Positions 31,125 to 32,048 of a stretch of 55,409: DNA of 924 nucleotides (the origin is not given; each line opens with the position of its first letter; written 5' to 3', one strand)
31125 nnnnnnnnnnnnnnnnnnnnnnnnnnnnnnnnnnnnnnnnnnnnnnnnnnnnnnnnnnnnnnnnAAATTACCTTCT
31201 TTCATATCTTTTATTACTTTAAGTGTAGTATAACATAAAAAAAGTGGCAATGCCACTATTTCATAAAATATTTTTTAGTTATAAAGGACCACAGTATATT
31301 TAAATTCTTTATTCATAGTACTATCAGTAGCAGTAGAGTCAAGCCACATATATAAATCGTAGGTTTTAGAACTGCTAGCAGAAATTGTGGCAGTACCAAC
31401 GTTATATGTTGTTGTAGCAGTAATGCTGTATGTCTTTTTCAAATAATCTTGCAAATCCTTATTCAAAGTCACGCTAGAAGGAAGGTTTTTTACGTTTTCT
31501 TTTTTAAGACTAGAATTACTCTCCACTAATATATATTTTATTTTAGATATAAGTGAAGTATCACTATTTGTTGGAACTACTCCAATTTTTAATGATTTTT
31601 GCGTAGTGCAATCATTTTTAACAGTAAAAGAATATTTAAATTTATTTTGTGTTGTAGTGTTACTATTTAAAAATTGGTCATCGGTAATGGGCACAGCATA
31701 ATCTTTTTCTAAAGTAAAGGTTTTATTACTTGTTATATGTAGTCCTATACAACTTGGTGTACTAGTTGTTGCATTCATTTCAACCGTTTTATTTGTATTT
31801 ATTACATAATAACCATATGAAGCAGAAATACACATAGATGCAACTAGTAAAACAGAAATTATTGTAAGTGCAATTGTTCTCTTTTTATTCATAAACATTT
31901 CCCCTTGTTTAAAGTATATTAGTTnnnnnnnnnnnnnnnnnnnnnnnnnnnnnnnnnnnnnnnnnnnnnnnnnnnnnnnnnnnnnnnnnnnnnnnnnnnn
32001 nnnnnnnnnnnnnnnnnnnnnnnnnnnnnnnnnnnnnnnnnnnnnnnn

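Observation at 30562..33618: Four-gene cluster of small secreted proteins with camelysin/TasA-type N-termini: possible uncharacterised fibre or sheath locus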

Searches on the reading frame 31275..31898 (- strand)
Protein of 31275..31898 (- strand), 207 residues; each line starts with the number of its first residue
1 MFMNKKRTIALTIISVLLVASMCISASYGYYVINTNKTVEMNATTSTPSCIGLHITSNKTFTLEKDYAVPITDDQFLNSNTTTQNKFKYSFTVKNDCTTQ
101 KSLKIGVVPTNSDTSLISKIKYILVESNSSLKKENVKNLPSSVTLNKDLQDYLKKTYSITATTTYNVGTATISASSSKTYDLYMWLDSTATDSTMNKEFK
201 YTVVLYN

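Call 4: search_protein_families(library=pfam, proteins=[window:31275-31898:-], max_evalue=1)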
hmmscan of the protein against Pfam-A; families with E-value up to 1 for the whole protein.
window:31275-31898:- (207 aa): 0 families

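Call 5: search_protein_families(library=ncbifam, proteins=[window:31275-31898:-], max_evalue=1)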
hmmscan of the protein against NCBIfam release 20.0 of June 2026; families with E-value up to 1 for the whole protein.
window:31275-31898:- (207 aa): 0 families

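Call 15: find_homologous_proteins(query=window:31275-31898:-, max_evalue=0.001)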
Query window:31275-31898:- (207 aa): 6 proteins with E <= 0.001 among 258 candidates.
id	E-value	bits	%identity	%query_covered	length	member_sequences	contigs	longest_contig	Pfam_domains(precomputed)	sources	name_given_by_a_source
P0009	3.7e-62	227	53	99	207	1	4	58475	-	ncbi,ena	-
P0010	1.4e-58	216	55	99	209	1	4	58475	-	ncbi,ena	-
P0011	3.9e-56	208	56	89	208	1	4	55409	-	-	-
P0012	8.7e-56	206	50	99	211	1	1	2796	-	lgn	-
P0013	2.2e-53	199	50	98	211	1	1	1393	-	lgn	-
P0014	3.0e-39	153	59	66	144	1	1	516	-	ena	-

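Call 28: search_solved_structures(query=A2, max_evalue=10)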
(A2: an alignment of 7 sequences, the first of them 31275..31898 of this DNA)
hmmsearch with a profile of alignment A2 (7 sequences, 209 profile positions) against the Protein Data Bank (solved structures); distinct sequences matched with E-value up to 10: 1.
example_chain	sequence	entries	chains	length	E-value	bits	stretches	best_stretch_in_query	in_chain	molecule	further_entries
4lzi_A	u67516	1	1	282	0.0037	20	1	149-190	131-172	Multicystatin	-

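Call 36: find_homologous_proteins(query=A3, max_evalue=0.001)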
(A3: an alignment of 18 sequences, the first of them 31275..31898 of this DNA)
Query A3 (18 sequences) (207 aa, profile of the alignment): 18 proteins with E <= 0.001 among 6390 candidates.
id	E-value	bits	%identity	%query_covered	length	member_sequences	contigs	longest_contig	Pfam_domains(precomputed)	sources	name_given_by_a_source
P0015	1.6e-70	255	25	90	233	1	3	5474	-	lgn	-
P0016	1.1e-67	246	22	90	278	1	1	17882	-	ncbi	-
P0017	1.2e-66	243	21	92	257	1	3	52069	-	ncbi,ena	-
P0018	2.0e-62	229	34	30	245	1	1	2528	-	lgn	-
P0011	1.9e-56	209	56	89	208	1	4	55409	-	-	-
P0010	2.0e-56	209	55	99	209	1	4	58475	-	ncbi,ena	-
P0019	3.5e-55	205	25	92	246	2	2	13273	-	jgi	-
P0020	3.8e-55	205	28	79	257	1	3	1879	-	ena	-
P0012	2.5e-54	202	50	99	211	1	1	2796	-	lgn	-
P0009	9.4e-54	200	53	99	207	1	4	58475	-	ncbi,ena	-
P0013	3.6e-49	185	50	98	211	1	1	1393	-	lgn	-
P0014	1.8e-34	137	59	66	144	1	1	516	-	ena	-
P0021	8.2e-18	83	29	77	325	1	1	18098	-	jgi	jgi:hypothetical protein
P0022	6.0e-17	80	27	77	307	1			-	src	-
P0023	3.9e-6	45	41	11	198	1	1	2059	-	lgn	-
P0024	2.3e-5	42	67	4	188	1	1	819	-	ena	-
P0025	4.5e-5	41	20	95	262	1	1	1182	-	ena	-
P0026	8.2e-4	37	-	-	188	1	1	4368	-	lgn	-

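Call 38: search_protein_families(library=ncbifam, proteins=[P0023, P0024, P0025, P0026, P0021, P0015, P0019, P0020, P0018], max_evalue=10)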
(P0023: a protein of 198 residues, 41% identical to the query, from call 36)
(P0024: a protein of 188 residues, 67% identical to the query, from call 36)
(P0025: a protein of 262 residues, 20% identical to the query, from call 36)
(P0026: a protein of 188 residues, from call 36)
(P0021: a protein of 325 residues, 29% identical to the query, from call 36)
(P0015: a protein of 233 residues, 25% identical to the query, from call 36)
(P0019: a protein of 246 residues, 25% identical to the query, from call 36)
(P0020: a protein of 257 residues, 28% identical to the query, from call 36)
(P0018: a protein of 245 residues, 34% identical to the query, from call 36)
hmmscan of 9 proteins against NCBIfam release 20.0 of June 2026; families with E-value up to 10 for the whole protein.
P0023 (198 aa): 2 families
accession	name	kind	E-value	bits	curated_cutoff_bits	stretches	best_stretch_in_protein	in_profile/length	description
TIGR04088.1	cognate_SipW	domain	0.017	15.3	19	1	14-33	1-20/34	SipW-dependent-type signal peptide-containing protein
NF007242.0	PRK09681.1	equivalog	0.055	12.5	561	1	5-106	35-132/319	type II secretion system protein GspC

P0024 (188 aa): 9 families
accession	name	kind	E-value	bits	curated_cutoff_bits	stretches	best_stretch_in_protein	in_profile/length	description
NF004285.1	PRK05696.1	equivalog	0.0002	21.2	179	1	5-66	12-73/171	flagellar basal body-associated protein FliL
NF006283.1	PRK08455.1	equivalog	0.0015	18.2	187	1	5-47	10-52/182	flagellar basal body-associated protein FliL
NF045993.1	MAG0130_MAG3770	subfamily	0.0025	17.8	85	1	7-48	12-53/140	MAG0130/MAG3770 family membrane protein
NF047981.1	RC1041_fam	subfamily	0.052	13.3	90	1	4-44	14-50/57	RC1041 family protein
TIGR01006.1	polys_exp_MPA1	subfamily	0.06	12.8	296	1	12-48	19-54/226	CspC family polysaccharide chain length determinant protein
NF005826.1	PRK07718.1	equivalog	0.066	13.1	140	1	10-45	3-37/143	flagellar basal body-associated protein FliL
TIGR03926.1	T7_EssB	equivalog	0.088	11.7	229.75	1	9-58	211-259/377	type VII secretion protein EssB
NF011298.0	PRK14710.1-3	equivalog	0.11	12.8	326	1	7-79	5-79/163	hypothetical protein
NF011297.0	PRK14710.1-1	equivalog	0.17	12.7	173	1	7-71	5-66/86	hypothetical protein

P0025 (262 aa): 4 families
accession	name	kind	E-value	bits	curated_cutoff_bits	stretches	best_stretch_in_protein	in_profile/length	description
NF047961.1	adhesin_HupY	equivalog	0.0018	16.4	1250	1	207-261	397-452/978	leucine-rich repeat adhesin HupY/LrrG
NF033880.1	Prli42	equivalog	0.042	13.6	27.5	1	1-27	1-27/31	stressosome-associated protein Prli42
NF042931.1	SAG1386_EF1546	equivalog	0.14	12.2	80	1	4-40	23-60/158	SAG1386/EF1546 family surface-associated protein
TIGR04370.1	glyco_rpt_poly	subfamily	0.24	10.4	40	1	5-42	208-245/396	oligosaccharide repeat unit polymerase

P0026 (188 aa): 9 families
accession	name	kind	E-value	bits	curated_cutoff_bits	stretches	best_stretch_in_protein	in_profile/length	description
NF004285.1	PRK05696.1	equivalog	1.7e-05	24.7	179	1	4-67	11-74/171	flagellar basal body-associated protein FliL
NF006283.1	PRK08455.1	equivalog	0.00097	18.8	187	1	5-47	10-52/182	flagellar basal body-associated protein FliL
NF045993.1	MAG0130_MAG3770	subfamily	0.014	15.4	85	1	7-48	12-53/140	MAG0130/MAG3770 family membrane protein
NF047909.1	CellAnchorMapZStrp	equivalog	0.032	13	700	1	4-69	156-224/474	cell division site-positioning protein MapZ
TIGR03094.1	sulfo_cyanin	equivalog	0.038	13.4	168.4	1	12-60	7-57/195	sulfocyanin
NF005435.1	PRK07021.1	equivalog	0.077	12.8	131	1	7-45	3-41/157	flagellar basal body-associated protein FliL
NF009420.1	PRK12785.1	equivalog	0.078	12.8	197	1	8-44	14-50/161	flagellar basal body-associated protein FliL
NF011298.0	PRK14710.1-3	equivalog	0.079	13.3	326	1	8-70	6-65/163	hypothetical protein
NF047981.1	RC1041_fam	subfamily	0.24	11.2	90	1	4-44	14-50/57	RC1041 family protein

P0021 (325 aa): 0 families

P0015 (233 aa): 1 family
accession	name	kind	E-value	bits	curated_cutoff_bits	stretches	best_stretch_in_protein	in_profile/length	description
NF045849.1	ICE_MMCAP2_0565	equivalog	0.011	15.4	40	1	4-43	4-43/80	Mbov_0395 family pilin-like conjugal transfer protein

P0019 (246 aa): 0 families

P0020 (257 aa): 1 family
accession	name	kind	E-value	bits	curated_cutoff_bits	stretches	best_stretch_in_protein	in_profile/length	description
TIGR03094.1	sulfo_cyanin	equivalog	0.042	13.3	168.4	1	17-71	10-62/195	sulfocyanin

P0018 (245 aa): 2 families
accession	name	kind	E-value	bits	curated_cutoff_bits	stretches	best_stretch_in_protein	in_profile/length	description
TIGR04088.1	cognate_SipW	domain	0.53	10.5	19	1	17-35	1-19/34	SipW-dependent-type signal peptide-containing protein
NF033232.1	small_YtzI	equivalog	1.9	7.9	33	1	14-34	9-29/41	YtzI protein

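Call 39: search_protein_families(library=pfam, proteins=[P0023, P0024, P0025, P0026, P0021, P0015, P0019, P0020, P0018], max_evalue=10)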
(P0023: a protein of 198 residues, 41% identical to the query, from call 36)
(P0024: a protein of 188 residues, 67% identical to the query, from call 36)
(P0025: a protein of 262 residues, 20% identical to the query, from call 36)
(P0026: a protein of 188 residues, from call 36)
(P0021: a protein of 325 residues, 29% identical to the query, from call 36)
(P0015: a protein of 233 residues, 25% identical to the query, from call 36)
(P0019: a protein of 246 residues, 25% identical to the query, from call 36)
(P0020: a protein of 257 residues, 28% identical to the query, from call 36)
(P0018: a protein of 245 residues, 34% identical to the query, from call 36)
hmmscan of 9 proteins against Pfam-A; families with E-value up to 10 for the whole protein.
P0023 (198 aa): 1 family
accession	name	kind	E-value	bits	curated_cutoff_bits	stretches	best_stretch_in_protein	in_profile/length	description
PF12513.15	SUV3_C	-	0.093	13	27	1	164-178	10-24/48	ATP-dependent RNA helicase SUV3 C-terminal domain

P0024 (188 aa): 5 families
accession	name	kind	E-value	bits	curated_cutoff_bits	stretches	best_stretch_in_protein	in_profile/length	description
PF06024.17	Orf78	-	0.041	14.6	29.4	1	6-45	56-95/101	Orf78 (ac78)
PF12389.13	Peptidase_M73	-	0.088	13.1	22.5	1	22-96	16-77/196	Camelysin metallo-endopeptidase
PF11857.13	DUF3377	-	0.14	12.5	26.5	1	6-35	21-51/72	Domain of unknown function (DUF3377)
PF05358.17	DicB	-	0.15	12.2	27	1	90-120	6-36/62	DicB protein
PF05739.25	SNARE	-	0.19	12.2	26.8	1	6-27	31-52/53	SNARE domain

P0025 (262 aa): 3 families
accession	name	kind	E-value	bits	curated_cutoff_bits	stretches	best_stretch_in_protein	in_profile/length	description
PF13306.12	LRR_5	-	0.024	15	27.7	1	241-260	13-32/127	BspA type Leucine rich repeat region (6 copies)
PF12389.13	Peptidase_M73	-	0.12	12.7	22.5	1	6-85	2-74/196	Camelysin metallo-endopeptidase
PF22852.1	SoxE_N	-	0.29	11.5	27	1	11-31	7-28/48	Sulfocyanin, N-terminal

P0026 (188 aa): 3 families
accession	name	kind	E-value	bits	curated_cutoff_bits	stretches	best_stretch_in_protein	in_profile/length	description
PF11857.13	DUF3377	-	0.092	13.1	26.5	1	6-35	21-51/72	Domain of unknown function (DUF3377)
PF06024.17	Orf78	-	0.19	12.5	29.4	1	6-45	56-95/101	Orf78 (ac78)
PF11779.13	SPT_ssu-like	-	3.5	7.8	29.8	1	12-38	25-51/54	Small subunit of serine palmitoyltransferase-like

P0021 (325 aa): 1 family
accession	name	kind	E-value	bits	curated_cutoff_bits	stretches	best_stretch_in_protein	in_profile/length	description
PF22823.1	MrpR_C_cat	-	0.0054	16.9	27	1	103-181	41-119/213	MrpR, C-terminal catalytic domain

P0015 (233 aa): 3 families
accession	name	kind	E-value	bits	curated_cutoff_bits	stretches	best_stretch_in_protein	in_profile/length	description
PF06305.16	LapA_dom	-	0.15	12.4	28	1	15-41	20-46/64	Lipopolysaccharide assembly protein A domain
PF07760.16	DUF1616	-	0.19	11.3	31.6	1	4-137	140-259/307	Protein of unknown function (DUF1616)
PF04201.20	TPD52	-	0.3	11.8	25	1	122-167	31-75/108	Tumour protein D52 family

P0019 (246 aa): 2 families
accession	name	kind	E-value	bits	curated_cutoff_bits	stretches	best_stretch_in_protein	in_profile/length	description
PF13126.11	DUF3975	-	0.056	14.3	25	1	8-42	3-37/80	Protein of unknown function (DUF3975)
PF03785.20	Peptidase_C25_C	-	0.27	11.6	25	1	143-178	27-62/79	Peptidase family C25, C terminal ig-like domain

P0020 (257 aa): 1 family
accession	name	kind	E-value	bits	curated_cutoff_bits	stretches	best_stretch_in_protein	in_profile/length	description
PF13129.11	DUF3953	-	0.16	12.1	22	1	3-29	15-41/41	Protein of unknown function (DUF3953)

P0018 (245 aa): 0 families

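Call 42: search_solved_structures(query=A4, max_evalue=10, show_alignments=2)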
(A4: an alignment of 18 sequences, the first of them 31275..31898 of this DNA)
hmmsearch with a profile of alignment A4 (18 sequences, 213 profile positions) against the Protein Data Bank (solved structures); distinct sequences matched with E-value up to 10: 2.
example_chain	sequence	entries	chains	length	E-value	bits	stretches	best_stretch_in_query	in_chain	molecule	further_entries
4lzi_A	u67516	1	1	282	0.15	15.2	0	142-187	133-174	Multicystatin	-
9nsd_A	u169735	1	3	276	0.88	12.8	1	117-181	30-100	Cysteine-rich small secreted protein CSS, putative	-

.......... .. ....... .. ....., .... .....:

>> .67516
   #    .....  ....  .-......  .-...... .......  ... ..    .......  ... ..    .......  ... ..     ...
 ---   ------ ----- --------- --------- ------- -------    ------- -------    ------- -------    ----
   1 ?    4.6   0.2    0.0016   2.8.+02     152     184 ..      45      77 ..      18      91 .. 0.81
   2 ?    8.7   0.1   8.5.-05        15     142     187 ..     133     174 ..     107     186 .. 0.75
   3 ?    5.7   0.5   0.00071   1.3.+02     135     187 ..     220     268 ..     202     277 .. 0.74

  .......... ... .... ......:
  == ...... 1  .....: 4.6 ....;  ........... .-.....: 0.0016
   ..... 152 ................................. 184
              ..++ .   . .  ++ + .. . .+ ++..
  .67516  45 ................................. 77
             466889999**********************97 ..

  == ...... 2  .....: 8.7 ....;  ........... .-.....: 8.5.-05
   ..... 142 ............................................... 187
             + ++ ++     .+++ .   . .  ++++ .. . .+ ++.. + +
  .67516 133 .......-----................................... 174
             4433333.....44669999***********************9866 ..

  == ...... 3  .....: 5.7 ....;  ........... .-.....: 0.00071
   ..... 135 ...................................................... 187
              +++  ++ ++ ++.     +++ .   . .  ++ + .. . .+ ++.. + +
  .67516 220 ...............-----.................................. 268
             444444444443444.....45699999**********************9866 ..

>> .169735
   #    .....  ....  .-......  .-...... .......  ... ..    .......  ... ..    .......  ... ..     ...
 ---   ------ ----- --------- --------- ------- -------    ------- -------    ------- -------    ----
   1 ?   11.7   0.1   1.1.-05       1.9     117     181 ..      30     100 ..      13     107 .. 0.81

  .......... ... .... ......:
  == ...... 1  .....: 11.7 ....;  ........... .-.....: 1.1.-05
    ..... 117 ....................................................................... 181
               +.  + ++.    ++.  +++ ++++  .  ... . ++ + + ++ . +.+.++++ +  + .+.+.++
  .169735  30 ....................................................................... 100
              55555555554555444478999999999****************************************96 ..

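Call 50: predict_structure(alignment_id=A4)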
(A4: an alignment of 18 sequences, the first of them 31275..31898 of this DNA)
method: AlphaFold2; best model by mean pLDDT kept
length: 207 residues; sequences in the alignment: 18
mean_pLDDT: 79.9   pTM: 0.69
mean pLDDT of the five models: 79.9, 78.2, 78.2, 78.1, 77.0
residues with pLDDT >= 90: 92; 70-90: 74; 50-70: 17; < 50: 24
segments of 3 or more residues with pLDDT < 50: 28-49
pLDDT, mean of each block of 10 residues (from residue 1): 60 77 52 31 36 77 81 94 92 92 92 81 95 94 90 88 93 94 93 79 89
secondary structure, 60 per line:
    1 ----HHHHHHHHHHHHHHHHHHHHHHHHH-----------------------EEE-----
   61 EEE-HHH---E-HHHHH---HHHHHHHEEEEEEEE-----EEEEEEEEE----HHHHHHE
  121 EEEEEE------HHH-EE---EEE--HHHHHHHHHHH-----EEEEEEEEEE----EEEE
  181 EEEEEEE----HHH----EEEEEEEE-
elements in order: H5-29 E53-55 E61-63 H73-77 H81-87 E88-95 E101-109 H114-119 E120-126 E142-144 H147-157 E163-172 E177-187 E199-206

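Call 52: fold_search(model_id=the predicted structure, library=pdb)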
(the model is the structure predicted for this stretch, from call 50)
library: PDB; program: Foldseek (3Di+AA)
matches with E <= 10: 1517; with E <= 0.001: 1
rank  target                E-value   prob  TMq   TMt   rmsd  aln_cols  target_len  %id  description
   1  7ueg_A                6.5e-04  0.98  0.30  0.33  10.2       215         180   14  Cryo-EM of bundling pili from Pyrobaculum calidifontis (released 2022-06-29)
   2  8e3b_B                8.7e-03  0.54  0.24  0.23  16.8       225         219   13  Purification of Enterovirus A71, strain 4643, WT capsid (released 2023-08-30)
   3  9fow_C                1.0e-02  0.84  0.26  0.36  13.3       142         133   14  GPR180 N-terminal domain (released 2024-10-16)
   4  1c3h_A                1.4e-02  0.44  0.21  0.27  11.4       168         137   10  ACRP30 CALCIUM COMPLEX (released 2003-12-09)
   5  6gjt_A                2.0e-02  0.54  0.26  0.29  24.7       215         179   12  Chlamydia protein Pgp3 studied at high resolution in a new crystal form (released 2018-07-25)
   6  5xxz_A                2.1e-02  0.69  0.19  0.04  15.3       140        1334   14  Crystal structure of a serine protease from Streptococcus species (released 2018-08-08)
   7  1i5p                  2.3e-02  0.63  0.25  0.10  12.2       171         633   10  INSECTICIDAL CRYSTAL PROTEIN CRY2AA (released 2001-05-16)
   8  1h6e_A                2.4e-02  0.44  0.20  0.19  16.8       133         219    7  MU2 ADAPTIN SUBUNIT (AP50) OF AP2 ADAPTOR (SECOND DOMAIN), COMPLEXED WITH CTLA-4 INTERNALIZATION PEPTIDE TTGVYVKMPPT (released 2001-11-28)
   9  9pnj_B                2.5e-02  0.91  0.28  0.14   6.9       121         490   11  Crystal structure of the GH29-like fucosidase FucWf4 (released 2025-11-05)
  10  6gjt_D                2.5e-02  0.75  0.31  0.35  24.1       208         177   11  Chlamydia protein Pgp3 studied at high resolution in a new crystal form (released 2018-07-25)
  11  6gjt_C                2.5e-02  0.66  0.28  0.33  24.9       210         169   11  Chlamydia protein Pgp3 studied at high resolution in a new crystal form (released 2018-07-25)
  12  5l7r_A                2.7e-02  0.44  0.27  0.11  18.9       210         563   12  Crystal structure of BvGH123 (released 2017-03-22)
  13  2wmp_B                2.7e-02  0.28  0.17  0.23  10.1       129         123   10  Structure of the E. coli chaperone PapD in complex with the pilin domain of the PapGII adhesin (released 2010-08-25)
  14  3k75_C                2.7e-02  0.21  0.17  0.22  12.1       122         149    6  X-ray crystal structure of reduced XRCC1 bound to DNA pol beta catalytic domain (released 2010-04-28)
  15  4jdn_C                3.0e-02  0.84  0.30  0.39   8.4       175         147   10  Secreted Chlamydial Protein PGP3, C-terminal Domain (released 2013-06-05)
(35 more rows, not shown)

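Call 58: search_protein_representatives(alignment_id=A4)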
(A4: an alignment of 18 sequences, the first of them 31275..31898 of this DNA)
Query: 18 sequences, 213 profile positions. Proteins with E-value up to 0.001 (for the whole library): 7465; up to 1e-10: 2848; up to 1e-30: 86. The best 150 are listed.
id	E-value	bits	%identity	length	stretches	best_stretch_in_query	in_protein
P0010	4.2e-65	236.1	-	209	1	1-207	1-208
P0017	5.5e-58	212.8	-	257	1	2-212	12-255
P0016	5.1e-56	206.4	-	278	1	2-213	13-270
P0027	2.5e-53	197.6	-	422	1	3-212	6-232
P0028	3.7e-51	190.5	-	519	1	3-209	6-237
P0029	1.0e-48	182.6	-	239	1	5-208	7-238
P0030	2.9e-48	181.1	-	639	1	2-208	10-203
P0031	4.2e-48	180.5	-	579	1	5-211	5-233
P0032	6.0e-47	176.8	-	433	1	1-212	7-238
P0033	1.7e-46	175.3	-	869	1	4-210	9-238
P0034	8.0e-46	173.1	-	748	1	4-208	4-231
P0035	9.8e-46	172.8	-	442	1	1-211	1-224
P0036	2.8e-45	171.3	-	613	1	1-209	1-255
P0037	5.3e-45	170.4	-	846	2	5-208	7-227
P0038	9.4e-45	169.6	-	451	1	1-212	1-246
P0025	6.6e-37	143.9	-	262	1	1-208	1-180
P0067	2.1e-36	142.3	-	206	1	4-205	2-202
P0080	1.8e-34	136.0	-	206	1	6-206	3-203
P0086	7.9e-33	130.6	-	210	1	9-211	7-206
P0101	2.2e-31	125.9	-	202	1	8-207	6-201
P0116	1.7e-29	119.7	-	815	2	1-208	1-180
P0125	7.0e-29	117.7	-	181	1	1-208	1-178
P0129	1.1e-28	117.1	-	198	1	1-207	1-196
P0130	1.1e-28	117.1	-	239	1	1-208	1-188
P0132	1.2e-28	117.0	-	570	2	1-208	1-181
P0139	3.9e-28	115.3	-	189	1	3-206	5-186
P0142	4.5e-28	115.1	-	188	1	1-208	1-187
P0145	6.4e-28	114.6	-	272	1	1-211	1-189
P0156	2.1e-27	112.9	-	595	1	1-210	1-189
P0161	2.7e-27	112.5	-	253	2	1-208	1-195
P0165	4.7e-27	111.7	-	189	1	1-207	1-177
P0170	6.1e-27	111.4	-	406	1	1-208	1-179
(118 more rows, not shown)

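Call 63: search_protein_families(library=pfam, alignment_id=A6, max_evalue=0.01)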
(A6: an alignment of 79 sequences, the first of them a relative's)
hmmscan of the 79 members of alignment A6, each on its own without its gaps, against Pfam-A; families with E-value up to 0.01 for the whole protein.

A. member 1, P0027 (422 aa): 0 families

B. families by the number of members that match (of 79 scanned): 21 families
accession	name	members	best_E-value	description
PF03382.20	DUF285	7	4.1e-124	Mycoplasma protein of unknown function, DUF285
PF19789.6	DUF6273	7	3.1e-10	Domain of unknown function (DUF6273)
PF12810.13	ALK_LTK_GRD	4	7.1e-54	ALK/LTK, Glycine-rich domain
PF13385.13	Laminin_G_3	3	2.2e-20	Concanavalin A-like lectin/glucanases superfamily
PF09479.16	Flg_new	3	8.9e-14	Listeria-Bacteroides repeat domain (List_Bact_rpt)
PF13306.12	LRR_5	2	7.3e-51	BspA type Leucine rich repeat region (6 copies)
PF12389.13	Peptidase_M73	2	7.9e-05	Camelysin metallo-endopeptidase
PF07591.16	PT-HINT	1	4.8e-15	Pretoxin HINT domain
PF07581.17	Glug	1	4.8e-09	The GLUG motif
PF00041.27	fn3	1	2.4e-08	Fibronectin type III domain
PF13403.11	Hint_2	1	1.2e-05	Hint domain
PF18889.6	Beta_helix_3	1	4.1e-05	Beta helix repeat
PF01079.26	Hint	1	0.00057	Hint module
PF22925.3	TS_C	1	0.00086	Trans-sialidase, C-terminal domain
PF06439.18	3keto-disac_hyd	1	0.0012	3-keto-disaccharide hydrolase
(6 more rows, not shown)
